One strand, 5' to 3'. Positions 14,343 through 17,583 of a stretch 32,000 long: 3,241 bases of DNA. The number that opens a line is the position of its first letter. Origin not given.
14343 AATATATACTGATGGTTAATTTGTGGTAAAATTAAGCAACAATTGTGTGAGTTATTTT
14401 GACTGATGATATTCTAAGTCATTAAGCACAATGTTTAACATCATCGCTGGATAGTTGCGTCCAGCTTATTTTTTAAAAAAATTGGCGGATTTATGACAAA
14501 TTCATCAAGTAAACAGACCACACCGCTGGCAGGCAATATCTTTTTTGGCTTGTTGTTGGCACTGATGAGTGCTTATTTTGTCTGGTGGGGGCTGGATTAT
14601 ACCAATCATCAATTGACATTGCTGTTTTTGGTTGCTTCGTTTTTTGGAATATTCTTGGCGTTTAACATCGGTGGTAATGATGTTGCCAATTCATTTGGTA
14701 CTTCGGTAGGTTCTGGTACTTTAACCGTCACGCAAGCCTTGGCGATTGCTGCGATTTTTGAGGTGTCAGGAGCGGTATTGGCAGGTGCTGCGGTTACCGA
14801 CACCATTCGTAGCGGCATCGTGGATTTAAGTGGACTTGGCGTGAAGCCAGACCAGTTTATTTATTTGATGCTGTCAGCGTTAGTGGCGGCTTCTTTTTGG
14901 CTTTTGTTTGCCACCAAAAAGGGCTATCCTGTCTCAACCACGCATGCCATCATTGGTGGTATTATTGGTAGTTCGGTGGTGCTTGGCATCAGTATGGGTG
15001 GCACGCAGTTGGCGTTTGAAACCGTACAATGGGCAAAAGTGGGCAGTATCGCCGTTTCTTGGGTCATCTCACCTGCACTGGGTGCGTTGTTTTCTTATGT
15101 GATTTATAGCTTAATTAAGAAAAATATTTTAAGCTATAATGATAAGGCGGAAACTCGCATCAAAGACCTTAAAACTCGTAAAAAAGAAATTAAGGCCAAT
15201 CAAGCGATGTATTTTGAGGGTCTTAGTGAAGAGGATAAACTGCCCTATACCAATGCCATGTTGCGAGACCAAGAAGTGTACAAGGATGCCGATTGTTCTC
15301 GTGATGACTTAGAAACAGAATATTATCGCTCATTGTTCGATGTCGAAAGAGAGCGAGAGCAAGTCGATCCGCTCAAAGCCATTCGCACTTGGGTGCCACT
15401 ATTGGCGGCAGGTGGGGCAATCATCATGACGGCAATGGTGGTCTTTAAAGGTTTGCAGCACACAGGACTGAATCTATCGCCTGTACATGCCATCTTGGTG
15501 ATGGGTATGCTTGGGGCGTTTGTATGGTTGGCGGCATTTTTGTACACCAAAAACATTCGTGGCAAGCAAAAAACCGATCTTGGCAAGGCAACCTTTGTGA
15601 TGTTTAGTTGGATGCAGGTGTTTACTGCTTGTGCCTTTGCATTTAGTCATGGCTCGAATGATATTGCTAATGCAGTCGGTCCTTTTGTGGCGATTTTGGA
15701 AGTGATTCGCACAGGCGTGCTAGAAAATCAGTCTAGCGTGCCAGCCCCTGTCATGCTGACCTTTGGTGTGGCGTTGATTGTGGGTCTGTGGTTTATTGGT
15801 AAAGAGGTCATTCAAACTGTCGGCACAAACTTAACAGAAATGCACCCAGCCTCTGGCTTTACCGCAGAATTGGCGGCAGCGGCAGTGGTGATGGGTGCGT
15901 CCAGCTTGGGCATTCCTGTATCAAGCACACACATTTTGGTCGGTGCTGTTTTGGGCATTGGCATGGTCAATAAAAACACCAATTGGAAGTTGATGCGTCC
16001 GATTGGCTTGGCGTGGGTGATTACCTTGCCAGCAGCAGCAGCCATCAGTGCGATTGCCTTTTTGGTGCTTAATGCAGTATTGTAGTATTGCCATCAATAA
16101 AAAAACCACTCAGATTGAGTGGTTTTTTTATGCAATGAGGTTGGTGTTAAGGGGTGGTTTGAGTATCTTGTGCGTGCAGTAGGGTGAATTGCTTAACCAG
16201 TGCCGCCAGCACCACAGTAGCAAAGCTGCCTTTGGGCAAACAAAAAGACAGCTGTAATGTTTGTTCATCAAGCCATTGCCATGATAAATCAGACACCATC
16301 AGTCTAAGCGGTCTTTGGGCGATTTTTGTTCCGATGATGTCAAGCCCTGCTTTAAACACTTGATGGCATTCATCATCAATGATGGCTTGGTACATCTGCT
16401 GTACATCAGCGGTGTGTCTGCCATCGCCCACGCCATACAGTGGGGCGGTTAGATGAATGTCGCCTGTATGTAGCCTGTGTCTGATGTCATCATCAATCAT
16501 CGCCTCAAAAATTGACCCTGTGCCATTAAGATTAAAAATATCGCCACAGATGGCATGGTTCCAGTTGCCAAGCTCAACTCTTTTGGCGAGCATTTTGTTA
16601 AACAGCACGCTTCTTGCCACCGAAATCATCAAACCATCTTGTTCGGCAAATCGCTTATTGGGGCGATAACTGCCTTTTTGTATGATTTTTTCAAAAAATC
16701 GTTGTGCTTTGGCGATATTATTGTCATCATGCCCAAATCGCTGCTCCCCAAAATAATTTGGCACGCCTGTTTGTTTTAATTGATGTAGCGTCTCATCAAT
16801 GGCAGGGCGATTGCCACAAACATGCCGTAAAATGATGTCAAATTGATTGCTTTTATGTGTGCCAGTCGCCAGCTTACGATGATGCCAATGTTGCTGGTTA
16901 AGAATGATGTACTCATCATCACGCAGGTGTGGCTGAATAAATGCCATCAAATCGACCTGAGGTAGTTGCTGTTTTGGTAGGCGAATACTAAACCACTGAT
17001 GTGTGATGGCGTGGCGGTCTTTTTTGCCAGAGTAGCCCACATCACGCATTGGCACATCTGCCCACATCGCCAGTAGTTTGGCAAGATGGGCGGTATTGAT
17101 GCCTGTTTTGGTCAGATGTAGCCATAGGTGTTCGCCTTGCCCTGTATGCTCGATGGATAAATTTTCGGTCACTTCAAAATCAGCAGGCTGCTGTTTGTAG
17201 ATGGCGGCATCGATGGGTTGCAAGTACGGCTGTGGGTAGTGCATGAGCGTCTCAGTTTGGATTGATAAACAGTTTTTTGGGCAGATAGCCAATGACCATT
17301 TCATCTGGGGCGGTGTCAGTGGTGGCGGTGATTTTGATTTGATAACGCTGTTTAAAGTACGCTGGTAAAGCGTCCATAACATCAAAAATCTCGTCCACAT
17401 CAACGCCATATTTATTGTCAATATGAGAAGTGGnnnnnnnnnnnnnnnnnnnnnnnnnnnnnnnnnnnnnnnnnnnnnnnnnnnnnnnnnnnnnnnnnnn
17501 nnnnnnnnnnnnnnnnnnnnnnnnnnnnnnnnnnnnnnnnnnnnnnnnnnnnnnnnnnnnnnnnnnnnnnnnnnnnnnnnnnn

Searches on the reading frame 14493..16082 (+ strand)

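Call 77: search_protein_families(library=pfam, max_evalue=0.00001, proteins=[window:14493-16082:+])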
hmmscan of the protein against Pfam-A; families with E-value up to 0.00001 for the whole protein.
window:14493-16082:+ (530 aa): 1 family
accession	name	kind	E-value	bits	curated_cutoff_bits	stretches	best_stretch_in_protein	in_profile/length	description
PF01384.25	PHO4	-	3.1e-107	359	33.7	1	59-519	1-350/350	Phosphate transporter family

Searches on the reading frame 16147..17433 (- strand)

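Call 77: search_protein_families(library=pfam, max_evalue=0.00001, proteins=[window:16147-17433:-])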
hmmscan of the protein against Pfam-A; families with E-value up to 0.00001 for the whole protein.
window:16147-17433:- (428 aa): 1 family
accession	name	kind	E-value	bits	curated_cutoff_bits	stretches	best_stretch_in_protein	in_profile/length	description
PF01142.23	TruD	-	2.5e-54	185.2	27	2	80-235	19-172/412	tRNA pseudouridine synthase D (TruD)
